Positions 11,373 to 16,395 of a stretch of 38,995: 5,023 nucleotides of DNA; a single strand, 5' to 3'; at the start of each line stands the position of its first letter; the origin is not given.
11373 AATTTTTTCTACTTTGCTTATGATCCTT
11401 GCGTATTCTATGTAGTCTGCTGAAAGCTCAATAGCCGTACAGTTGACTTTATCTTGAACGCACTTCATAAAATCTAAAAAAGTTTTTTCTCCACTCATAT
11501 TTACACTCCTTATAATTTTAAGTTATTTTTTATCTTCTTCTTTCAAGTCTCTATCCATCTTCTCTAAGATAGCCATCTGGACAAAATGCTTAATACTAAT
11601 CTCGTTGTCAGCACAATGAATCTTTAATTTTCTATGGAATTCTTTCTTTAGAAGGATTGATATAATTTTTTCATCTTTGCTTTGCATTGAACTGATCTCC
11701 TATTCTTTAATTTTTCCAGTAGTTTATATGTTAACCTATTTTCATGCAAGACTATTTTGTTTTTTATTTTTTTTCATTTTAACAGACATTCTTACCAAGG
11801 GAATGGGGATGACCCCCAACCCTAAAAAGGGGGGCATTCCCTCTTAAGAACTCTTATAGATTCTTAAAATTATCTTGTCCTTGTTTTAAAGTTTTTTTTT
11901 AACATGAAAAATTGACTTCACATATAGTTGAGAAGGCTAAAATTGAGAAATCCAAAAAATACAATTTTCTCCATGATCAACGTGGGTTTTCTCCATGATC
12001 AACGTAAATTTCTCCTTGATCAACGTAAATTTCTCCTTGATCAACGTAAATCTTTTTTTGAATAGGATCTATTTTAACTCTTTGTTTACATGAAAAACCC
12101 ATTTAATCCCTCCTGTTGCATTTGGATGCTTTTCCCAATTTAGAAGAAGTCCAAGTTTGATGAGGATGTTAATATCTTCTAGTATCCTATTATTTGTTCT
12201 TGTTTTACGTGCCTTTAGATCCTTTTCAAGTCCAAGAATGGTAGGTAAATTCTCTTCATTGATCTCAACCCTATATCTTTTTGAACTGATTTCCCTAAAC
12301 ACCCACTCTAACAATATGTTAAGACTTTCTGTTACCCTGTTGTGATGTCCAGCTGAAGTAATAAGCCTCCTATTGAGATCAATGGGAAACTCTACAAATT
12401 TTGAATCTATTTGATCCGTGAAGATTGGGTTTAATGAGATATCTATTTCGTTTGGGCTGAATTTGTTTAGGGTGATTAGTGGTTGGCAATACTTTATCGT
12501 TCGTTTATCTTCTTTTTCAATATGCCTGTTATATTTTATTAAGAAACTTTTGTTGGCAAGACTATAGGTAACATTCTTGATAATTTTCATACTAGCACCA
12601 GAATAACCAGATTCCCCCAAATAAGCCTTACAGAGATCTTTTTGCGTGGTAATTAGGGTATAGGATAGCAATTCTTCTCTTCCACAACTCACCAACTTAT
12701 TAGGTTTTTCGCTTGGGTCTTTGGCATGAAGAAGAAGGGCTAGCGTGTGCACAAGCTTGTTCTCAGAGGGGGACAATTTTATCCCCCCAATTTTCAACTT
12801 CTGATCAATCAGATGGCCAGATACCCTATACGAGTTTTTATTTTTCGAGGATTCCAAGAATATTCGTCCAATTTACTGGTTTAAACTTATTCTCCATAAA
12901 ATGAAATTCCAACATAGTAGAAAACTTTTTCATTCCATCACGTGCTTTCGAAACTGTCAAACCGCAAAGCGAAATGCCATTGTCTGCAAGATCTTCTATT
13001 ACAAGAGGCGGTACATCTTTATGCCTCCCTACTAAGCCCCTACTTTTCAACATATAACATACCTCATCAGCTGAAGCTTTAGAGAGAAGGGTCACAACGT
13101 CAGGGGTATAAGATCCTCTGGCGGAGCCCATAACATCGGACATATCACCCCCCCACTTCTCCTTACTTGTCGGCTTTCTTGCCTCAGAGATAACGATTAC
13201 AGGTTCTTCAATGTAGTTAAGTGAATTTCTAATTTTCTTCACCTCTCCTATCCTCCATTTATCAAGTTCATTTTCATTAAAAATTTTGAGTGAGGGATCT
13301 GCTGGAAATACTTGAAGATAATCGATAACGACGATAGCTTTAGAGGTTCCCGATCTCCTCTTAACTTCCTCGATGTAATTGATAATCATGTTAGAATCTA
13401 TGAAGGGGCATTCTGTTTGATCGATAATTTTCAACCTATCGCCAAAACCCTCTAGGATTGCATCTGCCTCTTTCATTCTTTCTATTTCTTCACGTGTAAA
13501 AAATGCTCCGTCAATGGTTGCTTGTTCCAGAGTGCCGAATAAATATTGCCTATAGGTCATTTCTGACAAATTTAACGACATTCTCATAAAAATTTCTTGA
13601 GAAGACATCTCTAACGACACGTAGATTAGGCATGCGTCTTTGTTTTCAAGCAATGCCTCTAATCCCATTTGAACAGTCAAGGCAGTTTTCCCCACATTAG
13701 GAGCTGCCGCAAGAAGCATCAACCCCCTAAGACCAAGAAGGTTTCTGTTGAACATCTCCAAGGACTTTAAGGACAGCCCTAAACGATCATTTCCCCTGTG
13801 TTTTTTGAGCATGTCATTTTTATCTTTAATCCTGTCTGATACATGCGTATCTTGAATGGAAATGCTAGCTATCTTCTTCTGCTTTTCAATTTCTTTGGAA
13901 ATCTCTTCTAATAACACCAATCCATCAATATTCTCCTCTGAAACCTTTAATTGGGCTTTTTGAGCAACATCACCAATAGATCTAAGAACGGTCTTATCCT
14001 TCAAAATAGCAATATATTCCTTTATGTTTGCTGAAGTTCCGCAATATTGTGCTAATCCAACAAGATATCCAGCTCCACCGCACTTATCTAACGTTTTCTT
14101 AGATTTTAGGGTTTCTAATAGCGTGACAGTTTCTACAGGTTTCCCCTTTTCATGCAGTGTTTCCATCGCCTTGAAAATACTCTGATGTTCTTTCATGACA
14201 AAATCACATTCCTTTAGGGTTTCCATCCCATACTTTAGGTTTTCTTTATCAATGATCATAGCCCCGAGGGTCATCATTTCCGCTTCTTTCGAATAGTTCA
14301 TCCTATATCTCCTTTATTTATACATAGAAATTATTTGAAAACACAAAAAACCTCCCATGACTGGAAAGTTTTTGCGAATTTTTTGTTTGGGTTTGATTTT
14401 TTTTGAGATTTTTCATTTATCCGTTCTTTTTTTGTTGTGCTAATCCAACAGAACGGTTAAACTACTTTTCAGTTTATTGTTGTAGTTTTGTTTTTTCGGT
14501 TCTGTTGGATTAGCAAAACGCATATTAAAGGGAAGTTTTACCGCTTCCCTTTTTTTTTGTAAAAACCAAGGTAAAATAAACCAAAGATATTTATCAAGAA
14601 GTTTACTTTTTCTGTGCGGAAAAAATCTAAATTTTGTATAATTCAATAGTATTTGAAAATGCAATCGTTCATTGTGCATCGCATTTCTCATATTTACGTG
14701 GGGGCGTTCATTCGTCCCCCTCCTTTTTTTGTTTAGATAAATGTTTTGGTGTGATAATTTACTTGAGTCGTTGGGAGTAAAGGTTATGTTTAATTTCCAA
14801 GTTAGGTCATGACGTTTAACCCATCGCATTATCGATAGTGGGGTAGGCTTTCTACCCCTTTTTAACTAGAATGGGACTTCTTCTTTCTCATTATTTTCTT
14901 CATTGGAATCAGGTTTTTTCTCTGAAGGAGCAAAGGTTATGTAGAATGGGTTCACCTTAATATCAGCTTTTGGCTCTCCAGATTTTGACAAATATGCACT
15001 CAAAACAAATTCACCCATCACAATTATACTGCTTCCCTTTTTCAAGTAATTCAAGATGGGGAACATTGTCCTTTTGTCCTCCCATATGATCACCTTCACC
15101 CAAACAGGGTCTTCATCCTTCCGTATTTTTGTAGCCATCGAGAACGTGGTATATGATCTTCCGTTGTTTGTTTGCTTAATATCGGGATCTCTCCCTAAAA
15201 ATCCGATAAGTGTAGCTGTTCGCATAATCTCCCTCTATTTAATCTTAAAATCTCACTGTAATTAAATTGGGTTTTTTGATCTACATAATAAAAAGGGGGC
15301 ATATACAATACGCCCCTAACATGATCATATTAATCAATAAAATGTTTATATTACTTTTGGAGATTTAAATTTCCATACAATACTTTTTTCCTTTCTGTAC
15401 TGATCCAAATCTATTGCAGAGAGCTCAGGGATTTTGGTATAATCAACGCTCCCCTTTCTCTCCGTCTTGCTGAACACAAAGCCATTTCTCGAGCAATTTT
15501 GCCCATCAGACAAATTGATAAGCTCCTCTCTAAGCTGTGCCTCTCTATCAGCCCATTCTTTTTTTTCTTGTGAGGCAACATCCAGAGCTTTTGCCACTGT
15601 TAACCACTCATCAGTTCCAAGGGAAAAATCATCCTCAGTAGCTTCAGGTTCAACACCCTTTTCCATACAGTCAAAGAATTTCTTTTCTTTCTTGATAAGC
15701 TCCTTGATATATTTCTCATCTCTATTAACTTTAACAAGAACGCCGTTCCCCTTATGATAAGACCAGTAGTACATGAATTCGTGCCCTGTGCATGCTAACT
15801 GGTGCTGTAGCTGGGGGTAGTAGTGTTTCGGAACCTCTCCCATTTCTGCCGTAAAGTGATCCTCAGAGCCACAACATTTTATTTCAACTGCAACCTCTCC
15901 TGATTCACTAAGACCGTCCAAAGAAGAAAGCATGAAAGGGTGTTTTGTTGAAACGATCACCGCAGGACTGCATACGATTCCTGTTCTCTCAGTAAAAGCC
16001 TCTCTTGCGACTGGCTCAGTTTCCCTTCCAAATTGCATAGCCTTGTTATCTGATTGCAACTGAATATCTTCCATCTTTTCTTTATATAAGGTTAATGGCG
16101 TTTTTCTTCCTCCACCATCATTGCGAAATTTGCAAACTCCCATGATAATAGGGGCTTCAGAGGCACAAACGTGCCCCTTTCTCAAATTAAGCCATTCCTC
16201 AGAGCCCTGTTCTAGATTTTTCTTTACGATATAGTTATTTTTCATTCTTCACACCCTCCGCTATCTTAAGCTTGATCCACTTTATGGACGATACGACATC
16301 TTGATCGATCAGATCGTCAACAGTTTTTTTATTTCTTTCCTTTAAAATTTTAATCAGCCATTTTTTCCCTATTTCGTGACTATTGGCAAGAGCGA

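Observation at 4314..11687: Seven-gene tandem array of one divergent, internally duplicated acidic helical protein family, headed by an RHH regulator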

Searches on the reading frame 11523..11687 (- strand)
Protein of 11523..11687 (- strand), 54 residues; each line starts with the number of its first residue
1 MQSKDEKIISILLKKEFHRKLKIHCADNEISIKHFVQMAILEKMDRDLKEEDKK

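Call 4: search_protein_families(library=pfam, proteins=[window:11523-11687:-], max_evalue=1)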
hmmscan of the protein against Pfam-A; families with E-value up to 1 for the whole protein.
window:11523-11687:- (54 aa): 2 families
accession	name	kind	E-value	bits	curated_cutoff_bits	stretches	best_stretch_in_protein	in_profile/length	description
PF05534.18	HicB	-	0.032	14.6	21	1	12-40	23-51/51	HicB family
PF23807.1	RHH_10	-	0.057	14.1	27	1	5-46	22-62/84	Ribbon-helix-helix protein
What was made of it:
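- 11523..11687 (-): 54-aa ribbon-helix-helix-type protein, first gene of the operon. Pfam HicB and RHH_10 at E 0.03-0.06, below threshold (call 4).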

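Call 8: search_protein_families(library=phrogs, proteins=[window:11523-11687:-], max_evalue=0.1)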
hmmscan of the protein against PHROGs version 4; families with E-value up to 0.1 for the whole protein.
window:11523-11687:- (54 aa): 3 families
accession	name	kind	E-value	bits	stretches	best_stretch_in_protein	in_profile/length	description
phrog_582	-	transcription regulation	0.0051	18.1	1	2-52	53-103/105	Arc-like repressor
phrog_6024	-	unknown function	0.0092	17.5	1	16-44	48-76/80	-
phrog_37719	-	unknown function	0.04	15.1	1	6-36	3-33/48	-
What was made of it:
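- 11523..11687 (-): PHROG Arc-like repressor E 0.005 (call 8).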

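Call 75: search_protein_families(library=padloc, proteins=[window:11523-11687:-], max_evalue=0.1)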
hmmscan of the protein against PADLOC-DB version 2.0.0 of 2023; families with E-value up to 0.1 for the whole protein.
window:11523-11687:- (54 aa): 0 families

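Call 76: search_protein_families(library=ncbifam, proteins=[window:11523-11687:-], max_evalue=0.1)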
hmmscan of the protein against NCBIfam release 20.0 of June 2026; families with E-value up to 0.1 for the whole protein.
window:11523-11687:- (54 aa): 1 family
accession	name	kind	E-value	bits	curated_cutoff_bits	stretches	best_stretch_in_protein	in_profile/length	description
NF052617.1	slr0373_blue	equivalog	0.011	15.7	100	1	7-40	4-37/113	slr0373 family blue light stress response protein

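Call 91: search_solved_structures(query=window:11523-11687:-, max_evalue=10, show_alignments=2)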
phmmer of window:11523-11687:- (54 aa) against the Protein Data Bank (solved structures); distinct sequences matched with E-value up to 10: 2.
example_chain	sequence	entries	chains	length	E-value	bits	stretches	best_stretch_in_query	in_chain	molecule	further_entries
2kel_A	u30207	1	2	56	0.0044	20.5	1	3-45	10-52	Uncharacterized protein 56B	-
4rzp_A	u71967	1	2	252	0.0067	19.9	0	15-54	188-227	Engineered Protein OR366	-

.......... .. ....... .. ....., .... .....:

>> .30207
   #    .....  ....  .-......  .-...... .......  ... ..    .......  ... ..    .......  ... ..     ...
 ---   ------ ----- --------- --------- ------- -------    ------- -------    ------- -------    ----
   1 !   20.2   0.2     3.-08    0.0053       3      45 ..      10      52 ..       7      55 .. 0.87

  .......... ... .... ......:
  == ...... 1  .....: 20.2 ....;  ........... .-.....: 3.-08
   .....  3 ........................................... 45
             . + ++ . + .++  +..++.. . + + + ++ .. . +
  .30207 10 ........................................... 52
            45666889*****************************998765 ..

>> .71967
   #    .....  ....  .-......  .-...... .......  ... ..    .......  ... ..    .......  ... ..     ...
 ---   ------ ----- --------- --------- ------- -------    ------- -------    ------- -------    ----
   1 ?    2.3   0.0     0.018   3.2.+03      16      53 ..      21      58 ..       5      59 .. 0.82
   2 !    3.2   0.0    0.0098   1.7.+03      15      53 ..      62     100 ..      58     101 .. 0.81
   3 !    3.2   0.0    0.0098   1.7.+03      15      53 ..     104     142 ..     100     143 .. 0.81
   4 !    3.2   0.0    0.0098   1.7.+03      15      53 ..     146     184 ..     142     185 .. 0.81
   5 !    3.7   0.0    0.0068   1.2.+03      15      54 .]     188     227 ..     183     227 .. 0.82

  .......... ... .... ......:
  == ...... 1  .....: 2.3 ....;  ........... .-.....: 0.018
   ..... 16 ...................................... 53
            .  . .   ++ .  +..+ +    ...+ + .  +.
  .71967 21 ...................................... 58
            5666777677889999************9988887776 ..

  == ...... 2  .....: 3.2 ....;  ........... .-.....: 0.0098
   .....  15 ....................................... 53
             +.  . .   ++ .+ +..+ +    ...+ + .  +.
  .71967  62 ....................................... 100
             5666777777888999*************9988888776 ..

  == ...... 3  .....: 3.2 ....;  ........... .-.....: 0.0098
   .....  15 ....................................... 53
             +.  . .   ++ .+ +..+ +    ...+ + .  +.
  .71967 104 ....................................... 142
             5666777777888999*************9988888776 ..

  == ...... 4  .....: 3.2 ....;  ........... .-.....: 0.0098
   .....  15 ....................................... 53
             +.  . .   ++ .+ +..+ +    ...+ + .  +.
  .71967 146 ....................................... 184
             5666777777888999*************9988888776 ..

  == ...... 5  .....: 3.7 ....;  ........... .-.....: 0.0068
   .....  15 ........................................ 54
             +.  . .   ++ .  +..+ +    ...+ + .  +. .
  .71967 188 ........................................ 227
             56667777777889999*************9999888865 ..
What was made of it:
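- On Ribbon-helix-helix (Arc/MetJ/CopG) regulators - for the 54-aa first gene: PDB 2KEL E 0.0044 (call 91).
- Checked: The RHH assignment rests on weak hits (calls 4, 8, 91).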

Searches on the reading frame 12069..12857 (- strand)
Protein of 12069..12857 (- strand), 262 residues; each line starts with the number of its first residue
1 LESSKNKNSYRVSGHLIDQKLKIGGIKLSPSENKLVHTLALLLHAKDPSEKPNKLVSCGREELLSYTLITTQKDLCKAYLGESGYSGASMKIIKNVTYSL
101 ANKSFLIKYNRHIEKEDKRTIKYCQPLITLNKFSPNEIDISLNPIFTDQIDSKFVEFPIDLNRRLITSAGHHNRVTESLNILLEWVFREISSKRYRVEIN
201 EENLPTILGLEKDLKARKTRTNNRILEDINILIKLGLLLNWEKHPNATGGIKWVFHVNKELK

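Call 4: search_protein_families(library=pfam, proteins=[window:12069-12857:-], max_evalue=1)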
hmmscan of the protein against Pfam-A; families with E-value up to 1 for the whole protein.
window:12069-12857:- (262 aa): 0 families

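Call 8: search_protein_families(library=phrogs, proteins=[window:12069-12857:-], max_evalue=0.1)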
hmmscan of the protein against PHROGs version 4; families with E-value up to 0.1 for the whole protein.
window:12069-12857:- (262 aa): 0 families

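Call 76: search_protein_families(library=ncbifam, proteins=[window:12069-12857:-], max_evalue=0.1)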
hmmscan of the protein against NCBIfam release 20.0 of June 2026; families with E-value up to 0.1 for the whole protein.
window:12069-12857:- (262 aa): 0 families

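Call 94: search_solved_structures(query=window:12069-12857:-, max_evalue=1)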
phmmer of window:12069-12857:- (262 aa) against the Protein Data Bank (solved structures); distinct sequences matched with E-value up to 1: 1.
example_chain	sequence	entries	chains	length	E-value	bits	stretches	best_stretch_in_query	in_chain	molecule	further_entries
3m4p_A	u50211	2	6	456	0.29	13.8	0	120-187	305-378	Asparaginyl-tRNA synthetase, putative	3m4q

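Call 95: search_protein_families(library=pfam, proteins=[L032:12957-13343:+, L032:13336-13671:+, L032:8737-9159:+, L032:10755-12014:+, L032:3561-4112:-, L032:925-2631:-, L032:13867-15660:-, L032:12591-12785:+], max_evalue=0.01)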
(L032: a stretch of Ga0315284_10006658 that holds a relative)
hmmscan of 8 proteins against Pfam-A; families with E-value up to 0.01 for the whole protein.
L032:12957-13343:+ (128 aa): 1 family
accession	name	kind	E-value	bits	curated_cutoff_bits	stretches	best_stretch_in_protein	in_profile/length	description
PF05973.20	Gp49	-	3.3e-20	72.4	23.9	1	19-111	2-90/90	Phage derived protein Gp49-like (DUF891)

L032:13336-13671:+ (111 aa): 8 families
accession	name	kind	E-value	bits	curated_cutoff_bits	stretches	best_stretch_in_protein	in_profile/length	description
PF13744.12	HTH_37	-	2.8e-20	72.3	27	1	14-93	1-80/80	Helix-turn-helix domain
PF01381.28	HTH_3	-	1.5e-05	25.4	23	1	40-69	5-33/55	Helix-turn-helix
PF13443.12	HTH_26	-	2.6e-05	24.8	22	1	39-88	5-54/63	Cro/C1-type HTH DNA-binding domain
PF13560.12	HTH_31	-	0.00033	21.3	27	1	41-72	11-42/64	Helix-turn-helix domain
PF24034.1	DUF7343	-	0.0036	17.5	27.6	1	45-66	19-40/62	Domain of unknown function (DUF7343)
PF13412.12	HTH_24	-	0.0055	16.7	21.9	0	38-62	11-35/48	Winged helix-turn-helix DNA-binding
PF12802.13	MarR_2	-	0.0056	17.3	27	0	41-66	16-42/61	MarR family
PF15943.11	YdaS_toxin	-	0.0087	16.3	30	0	39-68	4-32/65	Bacterial toxin YdaS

L032:8737-9159:+ (140 aa): 0 families

L032:10755-12014:+ (419 aa): 0 families

L032:3561-4112:- (183 aa): 0 families

L032:925-2631:- (568 aa): 0 families

L032:13867-15660:- (597 aa): 0 families

L032:12591-12785:+ (64 aa): 1 family
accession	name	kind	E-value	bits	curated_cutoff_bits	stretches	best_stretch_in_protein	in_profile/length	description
PF01402.27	RHH_1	-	0.00045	20.5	20.5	0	12-54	1-37/39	Ribbon-helix-helix protein, copG family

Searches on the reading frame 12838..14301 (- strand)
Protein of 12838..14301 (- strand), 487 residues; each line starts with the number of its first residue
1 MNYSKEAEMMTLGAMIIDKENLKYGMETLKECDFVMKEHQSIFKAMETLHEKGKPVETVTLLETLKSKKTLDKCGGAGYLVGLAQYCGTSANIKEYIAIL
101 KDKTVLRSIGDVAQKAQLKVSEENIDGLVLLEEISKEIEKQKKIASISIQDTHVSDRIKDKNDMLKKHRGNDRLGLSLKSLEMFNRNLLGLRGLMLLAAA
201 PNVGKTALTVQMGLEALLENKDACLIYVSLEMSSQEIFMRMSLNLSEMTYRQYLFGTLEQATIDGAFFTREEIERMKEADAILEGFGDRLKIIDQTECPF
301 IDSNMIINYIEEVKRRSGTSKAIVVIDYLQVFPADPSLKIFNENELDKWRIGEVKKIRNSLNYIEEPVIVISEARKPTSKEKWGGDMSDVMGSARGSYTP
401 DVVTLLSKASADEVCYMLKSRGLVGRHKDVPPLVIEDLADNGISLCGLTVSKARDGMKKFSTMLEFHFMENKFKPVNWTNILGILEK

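Call 8: search_protein_families(library=phrogs, proteins=[window:12838-14301:-], max_evalue=0.1)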
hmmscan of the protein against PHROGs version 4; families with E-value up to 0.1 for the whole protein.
window:12838-14301:- (487 aa): 7 families
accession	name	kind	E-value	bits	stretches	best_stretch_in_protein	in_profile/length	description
phrog_19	-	DNA, RNA and nucleotide metabolism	2.9e-39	136.4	1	1-358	157-492/621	DnaB-like replicative helicase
phrog_243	-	DNA, RNA and nucleotide metabolism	7.8e-12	45.7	1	168-410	12-226/273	DnaB-like replicative helicase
phrog_239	-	DNA, RNA and nucleotide metabolism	2e-06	28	1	161-330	323-478/801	DNA primase/helicase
phrog_5482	-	unknown function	2.6e-05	24.1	1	165-259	18-119/341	-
phrog_20000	-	unknown function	0.00044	21.3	1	3-72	27-96/132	-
phrog_97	-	other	0.055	13.7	0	184-248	57-130/506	UvsX-like recombinase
phrog_3875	-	DNA, RNA and nucleotide metabolism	0.093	13.8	0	239-276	105-142/153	RuvC-like Holliday junction resolvase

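Call 9: search_protein_families(library=pfam, proteins=[window:12838-14301:-], max_evalue=0.001)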
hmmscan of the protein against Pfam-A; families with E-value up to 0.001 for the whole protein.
window:12838-14301:- (487 aa): 2 families
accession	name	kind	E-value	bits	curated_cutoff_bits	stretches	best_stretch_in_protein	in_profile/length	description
PF00772.26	DnaB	-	1.2e-27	96.4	23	1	2-102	3-103/103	DnaB-like helicase N terminal domain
PF03796.21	DnaB_C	-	2.1e-14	54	27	1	193-411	20-216/255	DnaB-like helicase C terminal domain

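Call 14: find_related_loci(query=window:12838-14301:-, collection=viral_contigs, flank=10000)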
Query window:12838-14301:- (487 aa) in viral_contigs; peptide patterns used: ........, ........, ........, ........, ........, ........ (x = any residue, [..] = any of these).
53 stretches matched a pattern, but none encodes a relative of the query by tblastn (E <= 1e-3).

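Call 70: search_dna_similar(query=window:12838-14301:-, collection=plasmids, mode=protein, max_rows=12, max_evalue=1e-20)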
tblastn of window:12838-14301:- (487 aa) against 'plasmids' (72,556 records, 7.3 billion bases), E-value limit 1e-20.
No match.

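Call 95: search_protein_families(library=pfam, proteins=[L032:12957-13343:+, L032:13336-13671:+, L032:8737-9159:+, L032:10755-12014:+, L032:3561-4112:-, L032:925-2631:-, L032:13867-15660:-, L032:12591-12785:+], max_evalue=0.01)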
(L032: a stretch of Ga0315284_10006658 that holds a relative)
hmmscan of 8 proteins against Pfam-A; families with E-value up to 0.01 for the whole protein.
L032:12957-13343:+ (128 aa): 1 family
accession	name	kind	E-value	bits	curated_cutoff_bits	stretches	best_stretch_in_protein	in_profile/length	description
PF05973.20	Gp49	-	3.3e-20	72.4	23.9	1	19-111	2-90/90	Phage derived protein Gp49-like (DUF891)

L032:13336-13671:+ (111 aa): 8 families
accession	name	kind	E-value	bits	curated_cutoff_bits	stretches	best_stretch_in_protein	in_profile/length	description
PF13744.12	HTH_37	-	2.8e-20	72.3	27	1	14-93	1-80/80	Helix-turn-helix domain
PF01381.28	HTH_3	-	1.5e-05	25.4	23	1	40-69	5-33/55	Helix-turn-helix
PF13443.12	HTH_26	-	2.6e-05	24.8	22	1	39-88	5-54/63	Cro/C1-type HTH DNA-binding domain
PF13560.12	HTH_31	-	0.00033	21.3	27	1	41-72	11-42/64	Helix-turn-helix domain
PF24034.1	DUF7343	-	0.0036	17.5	27.6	1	45-66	19-40/62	Domain of unknown function (DUF7343)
PF13412.12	HTH_24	-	0.0055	16.7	21.9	0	38-62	11-35/48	Winged helix-turn-helix DNA-binding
PF12802.13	MarR_2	-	0.0056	17.3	27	0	41-66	16-42/61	MarR family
PF15943.11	YdaS_toxin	-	0.0087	16.3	30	0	39-68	4-32/65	Bacterial toxin YdaS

L032:8737-9159:+ (140 aa): 0 families

L032:10755-12014:+ (419 aa): 0 families

L032:3561-4112:- (183 aa): 0 families

L032:925-2631:- (568 aa): 0 families

L032:13867-15660:- (597 aa): 0 families

L032:12591-12785:+ (64 aa): 1 family
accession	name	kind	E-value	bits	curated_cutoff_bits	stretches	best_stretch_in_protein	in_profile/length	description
PF01402.27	RHH_1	-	0.00045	20.5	20.5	0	12-54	1-37/39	Ribbon-helix-helix protein, copG family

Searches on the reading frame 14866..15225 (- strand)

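Call 39: search_protein_families(library=phrogs, proteins=[window:14866-15225:-], max_evalue=0.01)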
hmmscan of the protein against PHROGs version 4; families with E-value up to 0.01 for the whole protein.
window:14866-15225:- (119 aa): 1 family
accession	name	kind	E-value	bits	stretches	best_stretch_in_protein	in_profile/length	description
phrog_44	-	DNA, RNA and nucleotide metabolism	3.1e-15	57.7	1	3-113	89-202/271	single strand DNA binding protein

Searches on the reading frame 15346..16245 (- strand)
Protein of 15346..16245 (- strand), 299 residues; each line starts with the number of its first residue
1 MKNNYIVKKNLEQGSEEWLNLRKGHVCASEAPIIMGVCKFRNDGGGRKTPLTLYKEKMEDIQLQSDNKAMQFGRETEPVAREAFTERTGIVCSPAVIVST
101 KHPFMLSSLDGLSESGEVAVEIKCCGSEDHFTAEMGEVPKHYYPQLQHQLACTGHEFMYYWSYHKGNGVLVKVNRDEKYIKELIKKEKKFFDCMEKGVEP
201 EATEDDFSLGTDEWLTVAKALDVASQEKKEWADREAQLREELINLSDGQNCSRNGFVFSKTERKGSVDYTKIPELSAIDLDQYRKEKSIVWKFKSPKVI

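Call 9: search_protein_families(library=pfam, proteins=[window:15346-16245:-], max_evalue=0.001)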
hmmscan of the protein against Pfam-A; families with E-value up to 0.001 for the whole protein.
window:15346-16245:- (299 aa): 1 family
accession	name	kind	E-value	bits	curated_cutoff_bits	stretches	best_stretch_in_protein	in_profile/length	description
PF09588.16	YqaJ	-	2.7e-26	93.1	22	1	17-156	1-150/150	YqaJ-like viral recombinase domain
